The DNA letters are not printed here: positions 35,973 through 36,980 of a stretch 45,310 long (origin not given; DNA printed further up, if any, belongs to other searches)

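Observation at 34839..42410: Tandem duplication of a three-part module: UDP-sugar dehydrogenase (+) / ArnC-like GT2 (-) / GT-C membrane transferase (+)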

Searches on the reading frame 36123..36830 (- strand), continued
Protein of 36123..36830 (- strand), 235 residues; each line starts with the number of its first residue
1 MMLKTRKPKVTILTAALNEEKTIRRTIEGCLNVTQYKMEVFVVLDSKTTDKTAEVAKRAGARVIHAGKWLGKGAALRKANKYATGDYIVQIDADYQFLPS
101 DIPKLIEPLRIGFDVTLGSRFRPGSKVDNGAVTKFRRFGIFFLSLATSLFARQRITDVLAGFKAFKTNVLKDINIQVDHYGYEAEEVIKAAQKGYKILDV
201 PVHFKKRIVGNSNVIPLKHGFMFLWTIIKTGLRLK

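Call 18: find_encoding_contigs(protein=P0055, flank=10000, max_places=2)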
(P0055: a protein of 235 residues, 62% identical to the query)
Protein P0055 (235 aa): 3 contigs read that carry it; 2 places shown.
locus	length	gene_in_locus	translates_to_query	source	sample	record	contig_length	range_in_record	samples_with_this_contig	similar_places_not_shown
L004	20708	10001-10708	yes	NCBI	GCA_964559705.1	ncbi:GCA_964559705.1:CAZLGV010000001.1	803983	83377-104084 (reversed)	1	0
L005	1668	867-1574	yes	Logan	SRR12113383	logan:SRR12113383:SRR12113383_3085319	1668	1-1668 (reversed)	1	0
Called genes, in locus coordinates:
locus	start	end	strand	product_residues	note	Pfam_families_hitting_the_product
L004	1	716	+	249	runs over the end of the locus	PF13489:Methyltransf_23, PF07021:MetW (weak), PF13649:Methyltransf_25, PF13847:Methyltransf_31, PF08241:Methyltransf_11, PF08242:Methyltransf_12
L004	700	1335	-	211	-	PF00908:dTDP_sugar_isom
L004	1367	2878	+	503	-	PF00884:Sulfatase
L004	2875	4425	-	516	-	-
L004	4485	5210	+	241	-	PF00535:Glycos_transf_2, PF10111:Glyco_tranf_2_2 (weak), PF13641:Glyco_tranf_2_3 (weak)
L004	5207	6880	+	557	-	PF19830:DUF6311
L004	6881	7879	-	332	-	PF13578:Methyltransf_24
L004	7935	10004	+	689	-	-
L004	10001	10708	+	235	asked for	PF13641:Glyco_tranf_2_3, PF00535:Glycos_transf_2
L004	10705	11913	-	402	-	PF03721:UDPG_MGDP_dh_N, PF00984:UDPG_MGDP_dh, PF03720:UDPG_MGDP_dh_C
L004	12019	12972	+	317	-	PF00106:adh_short (weak), PF01073:3Beta_HSD, PF01370:Epimerase, PF02719:Polysacc_synt_2, PF04321:RmlD_sub_bind (weak), PF08659:KR (weak), PF13460:NAD_binding_10, PF16363:GDP_Man_Dehyd, +1 more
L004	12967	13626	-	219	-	PF00293:NUDIX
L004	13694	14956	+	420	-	PF08421:Methyltransf_13, PF13489:Methyltransf_23, PF08484:Methyltransf_14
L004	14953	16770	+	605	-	-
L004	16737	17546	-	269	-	PF18922:DUF5672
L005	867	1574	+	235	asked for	PF13641:Glyco_tranf_2_3, PF00535:Glycos_transf_2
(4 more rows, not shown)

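Call 38: find_related_loci(query=A2, collection=genome_contigs, flank=8000)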
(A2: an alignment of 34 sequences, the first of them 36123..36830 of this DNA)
Query A2 (235 aa) in genome_contigs; peptide patterns used: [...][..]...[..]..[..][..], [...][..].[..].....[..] (x = any residue, [..] = any of these).
128 stretches matched a pattern; 45 encode a relative of the query (tblastn E <= 1e-3); 43 distinct loci.
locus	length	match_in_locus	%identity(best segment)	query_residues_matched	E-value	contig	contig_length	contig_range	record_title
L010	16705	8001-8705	83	1-235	9e-134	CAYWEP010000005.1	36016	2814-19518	MAG TPA_asm: uncultured Gammaproteobacteria bacterium isolate SRP269290_co3_1003 genome assembly, contig: NODE_995_lengt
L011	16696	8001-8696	64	4-235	1e-98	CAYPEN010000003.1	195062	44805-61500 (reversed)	MAG TPA_asm: uncultured Gammaproteobacteria bacterium isolate SRP263991_co5_217 genome assembly, contig: NODE_108_length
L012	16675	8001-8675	65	5-229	2e-97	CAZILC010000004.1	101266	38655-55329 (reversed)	MAG TPA_asm: uncultured Gammaproteobacteria bacterium isolate SRP200132_co1_59 genome assembly, contig: NODE_223_length_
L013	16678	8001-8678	65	5-230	4e-97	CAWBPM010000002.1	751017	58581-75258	MAG: Candidatus Levybacteria bacterium isolate MFD01476.bin.1.72 genome assembly, contig: contig_44254, whole genome sho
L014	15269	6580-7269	64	6-234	1e-96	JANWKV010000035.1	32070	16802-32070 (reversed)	MAG: Candidatus Microgenomates bacterium isolate CRAIB_MAG102 c_000000034588, whole genome shotgun sequence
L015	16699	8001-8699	62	1-233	1e-95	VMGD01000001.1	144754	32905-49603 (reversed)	MAG: Microgenomates group bacterium Gr01-1014_7 G01um10147_scaffold_25, whole genome shotgun sequence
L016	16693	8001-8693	62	5-234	7e-95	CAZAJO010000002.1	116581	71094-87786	MAG TPA_asm: uncultured Gammaproteobacteria bacterium isolate SRP342105_co1_429 genome assembly, contig: NODE_188_length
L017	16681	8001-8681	63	8-234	2e-94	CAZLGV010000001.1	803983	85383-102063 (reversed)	MAG TPA_asm: uncultured Gammaproteobacteria bacterium isolate SRP269290_co2_1 genome assembly, contig: NODE_1_length_803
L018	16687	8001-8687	61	5-232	4e-92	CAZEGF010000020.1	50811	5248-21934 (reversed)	MAG TPA_asm: uncultured Gammaproteobacteria bacterium isolate SRP135725_co2_582 genome assembly, contig: k141_1268057, w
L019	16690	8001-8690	60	6-234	1e-89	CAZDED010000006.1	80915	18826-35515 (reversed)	MAG TPA_asm: uncultured Gammaproteobacteria bacterium isolate SRP278252_co2_138 genome assembly, contig: NODE_432_length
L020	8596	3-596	68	36-233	2e-88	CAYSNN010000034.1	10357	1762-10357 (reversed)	MAG TPA_asm: uncultured Gammaproteobacteria bacterium isolate binchicken_co251_42 genome assembly, contig: NODE_9098_len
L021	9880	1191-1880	60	7-234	8e-86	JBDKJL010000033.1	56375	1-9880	MAG: Candidatus Parcubacteria bacterium isolate guil_2019_sw_WHONDRS-S19S_0049_B_bin.21 scaffold_1918633, whole genome s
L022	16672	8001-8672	54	10-233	7e-83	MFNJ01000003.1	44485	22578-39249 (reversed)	MAG: Candidatus Levybacteria bacterium RIFCSPHIGHO2_01_FULL_36_15 rifcsphigho2_01_scaffold_1224, whole genome shotgun se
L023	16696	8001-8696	55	1-232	6e-81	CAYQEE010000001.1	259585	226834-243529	MAG TPA_asm: uncultured Gammaproteobacteria bacterium isolate SRP272529_co2_240 genome assembly, contig: NODE_16_length_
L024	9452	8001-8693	53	1-232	1e-77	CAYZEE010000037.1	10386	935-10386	MAG TPA_asm: uncultured Gammaproteobacteria bacterium isolate SRP271791_co2_53 genome assembly, contig: NODE_1683_length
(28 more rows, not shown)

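Call 67: search_solved_structures(query=window:36123-36830:-, max_evalue=0.00001)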
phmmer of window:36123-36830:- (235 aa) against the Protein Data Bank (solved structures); distinct sequences matched with E-value up to 0.00001: 11.
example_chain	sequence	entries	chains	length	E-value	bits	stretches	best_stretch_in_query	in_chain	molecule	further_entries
5mlz_A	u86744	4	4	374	6.3e-18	68.7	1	7-214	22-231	Dolichol monophosphate mannose synthase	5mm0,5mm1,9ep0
7pdo_A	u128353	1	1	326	3.6e-08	36.8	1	10-120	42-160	Glucosyl-3-phosphoglycerate synthase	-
7p5l_A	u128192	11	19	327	3.6e-08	36.8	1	10-120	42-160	Glucosyl-3-phosphoglycerate synthase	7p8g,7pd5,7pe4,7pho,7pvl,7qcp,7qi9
4y6n_A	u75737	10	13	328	3.7e-07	33.5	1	10-121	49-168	Glucosyl-3-phosphoglycerate synthase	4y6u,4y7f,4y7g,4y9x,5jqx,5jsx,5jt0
3e25_A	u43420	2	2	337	3.9e-07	33.4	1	10-121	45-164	Putative uncharacterized protein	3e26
4ddz_A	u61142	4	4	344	4.1e-07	33.3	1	10-121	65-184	GLUCOSYL-3-PHOSPHOGLYCERATE SYNTHASE (GpgS) | Glucosyl-3-phosphoglycerate synthase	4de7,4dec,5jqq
9bhc_C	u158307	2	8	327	1e-06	32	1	9-117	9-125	Undecaprenyl-phosphate 4-deoxy-4-formamido-L-arabinose transferase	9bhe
3ckj_A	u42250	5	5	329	1.1e-06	32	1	10-121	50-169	Putative uncharacterized protein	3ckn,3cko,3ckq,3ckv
8vxh_A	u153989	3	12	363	1.3e-06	31.7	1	9-117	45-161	Undecaprenyl-phosphate 4-deoxy-4-formamido-L-arabinose transferase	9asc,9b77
6p61_A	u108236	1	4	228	2.2e-06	31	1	6-105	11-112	Glycosyltransferase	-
9hwj_A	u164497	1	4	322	6e-06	29.5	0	9-116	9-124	Undecaprenyl-phosphate 4-deoxy-4-formamido-L-arabinose transferase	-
